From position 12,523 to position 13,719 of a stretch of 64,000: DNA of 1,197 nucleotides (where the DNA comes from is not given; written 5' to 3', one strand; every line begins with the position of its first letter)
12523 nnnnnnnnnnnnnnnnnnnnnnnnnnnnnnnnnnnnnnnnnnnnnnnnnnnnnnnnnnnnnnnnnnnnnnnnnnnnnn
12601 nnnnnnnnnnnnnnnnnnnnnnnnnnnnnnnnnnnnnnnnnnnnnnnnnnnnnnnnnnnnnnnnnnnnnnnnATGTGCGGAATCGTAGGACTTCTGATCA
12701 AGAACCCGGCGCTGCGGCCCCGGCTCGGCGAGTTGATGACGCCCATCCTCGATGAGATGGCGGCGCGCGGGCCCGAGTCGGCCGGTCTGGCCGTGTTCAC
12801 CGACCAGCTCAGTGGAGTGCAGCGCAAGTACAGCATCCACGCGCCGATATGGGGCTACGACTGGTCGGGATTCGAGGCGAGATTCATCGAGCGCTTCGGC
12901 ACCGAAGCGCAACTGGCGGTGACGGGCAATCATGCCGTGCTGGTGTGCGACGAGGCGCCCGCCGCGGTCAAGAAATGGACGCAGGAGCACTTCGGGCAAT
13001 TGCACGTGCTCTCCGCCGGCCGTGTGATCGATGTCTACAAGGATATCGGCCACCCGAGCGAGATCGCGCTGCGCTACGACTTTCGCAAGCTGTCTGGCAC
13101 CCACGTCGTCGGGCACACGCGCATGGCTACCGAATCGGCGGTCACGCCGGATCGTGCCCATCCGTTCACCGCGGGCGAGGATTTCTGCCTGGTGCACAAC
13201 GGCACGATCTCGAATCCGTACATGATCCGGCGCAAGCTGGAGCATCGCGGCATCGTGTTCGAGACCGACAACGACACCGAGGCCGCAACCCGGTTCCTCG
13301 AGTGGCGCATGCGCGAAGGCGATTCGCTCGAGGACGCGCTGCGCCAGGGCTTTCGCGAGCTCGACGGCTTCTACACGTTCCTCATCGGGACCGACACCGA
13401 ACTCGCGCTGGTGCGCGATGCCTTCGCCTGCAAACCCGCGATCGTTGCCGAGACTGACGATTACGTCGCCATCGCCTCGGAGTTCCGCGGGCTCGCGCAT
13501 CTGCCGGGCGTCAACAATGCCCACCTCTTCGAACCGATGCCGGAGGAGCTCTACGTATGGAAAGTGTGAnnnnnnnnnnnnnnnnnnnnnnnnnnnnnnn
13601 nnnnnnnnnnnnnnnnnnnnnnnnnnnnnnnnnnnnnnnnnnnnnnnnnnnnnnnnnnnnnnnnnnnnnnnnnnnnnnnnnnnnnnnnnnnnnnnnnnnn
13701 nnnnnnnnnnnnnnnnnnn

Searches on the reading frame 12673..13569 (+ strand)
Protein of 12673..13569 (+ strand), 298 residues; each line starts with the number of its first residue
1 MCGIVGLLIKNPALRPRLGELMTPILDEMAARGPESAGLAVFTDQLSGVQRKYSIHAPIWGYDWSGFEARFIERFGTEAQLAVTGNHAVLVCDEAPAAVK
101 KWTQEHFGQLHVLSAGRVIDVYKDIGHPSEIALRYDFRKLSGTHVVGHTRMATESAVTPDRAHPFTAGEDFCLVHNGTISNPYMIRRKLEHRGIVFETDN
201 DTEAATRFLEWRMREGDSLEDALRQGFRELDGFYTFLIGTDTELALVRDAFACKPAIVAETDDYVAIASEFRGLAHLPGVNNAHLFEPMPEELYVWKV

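Call 14: find_encoding_contigs(protein=window:12673-13569:+, flank=10000, max_places=6)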
Protein window:12673-13569:+ (298 aa): 6 contigs read that carry it; 6 places shown.
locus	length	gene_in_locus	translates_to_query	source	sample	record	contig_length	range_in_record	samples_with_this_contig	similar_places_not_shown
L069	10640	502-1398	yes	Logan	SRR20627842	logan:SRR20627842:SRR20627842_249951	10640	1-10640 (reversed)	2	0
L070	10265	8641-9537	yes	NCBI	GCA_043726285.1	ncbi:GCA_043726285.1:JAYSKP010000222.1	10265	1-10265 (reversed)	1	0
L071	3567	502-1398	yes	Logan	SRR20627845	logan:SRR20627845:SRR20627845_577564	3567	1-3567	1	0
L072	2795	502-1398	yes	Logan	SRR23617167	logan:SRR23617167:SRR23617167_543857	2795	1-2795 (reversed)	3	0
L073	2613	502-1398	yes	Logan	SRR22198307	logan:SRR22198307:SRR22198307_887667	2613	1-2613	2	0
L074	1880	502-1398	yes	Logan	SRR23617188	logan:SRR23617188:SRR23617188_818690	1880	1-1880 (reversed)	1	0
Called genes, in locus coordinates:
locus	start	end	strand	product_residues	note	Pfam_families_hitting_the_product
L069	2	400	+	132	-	?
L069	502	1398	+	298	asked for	PF13537:GATase_7, PF13522:GATase_6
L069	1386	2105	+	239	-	-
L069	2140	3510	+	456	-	PF01645:Glu_synthase, PF01070:FMN_dh, PF00478:IMPDH, PF03060:NMO, PF01645:Glu_synthase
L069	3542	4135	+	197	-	PF13560:HTH_31, PF01381:HTH_3, PF13443:HTH_26 (weak), PF02311:AraC_binding (weak), PF07883:Cupin_2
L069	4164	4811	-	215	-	-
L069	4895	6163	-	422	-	-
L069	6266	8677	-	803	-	PF13385:Laminin_G_3 (faint), PF20254:DMFA2_C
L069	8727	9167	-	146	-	PF26354:DMF_alpha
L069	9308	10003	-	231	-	PF00005:ABC_tran, PF13304:AAA_21 (faint)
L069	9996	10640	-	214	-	?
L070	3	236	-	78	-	?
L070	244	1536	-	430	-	PF08886:GshA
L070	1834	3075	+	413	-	PF01266:DAO, PF13738:Pyr_redox_3 (faint)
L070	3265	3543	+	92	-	PF04267:SoxD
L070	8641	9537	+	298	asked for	PF13537:GATase_7, PF13522:GATase_6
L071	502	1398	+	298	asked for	PF13537:GATase_7, PF13522:GATase_6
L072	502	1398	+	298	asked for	PF13537:GATase_7, PF13522:GATase_6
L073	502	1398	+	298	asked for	PF13537:GATase_7, PF13522:GATase_6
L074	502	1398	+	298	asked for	PF13537:GATase_7, PF13522:GATase_6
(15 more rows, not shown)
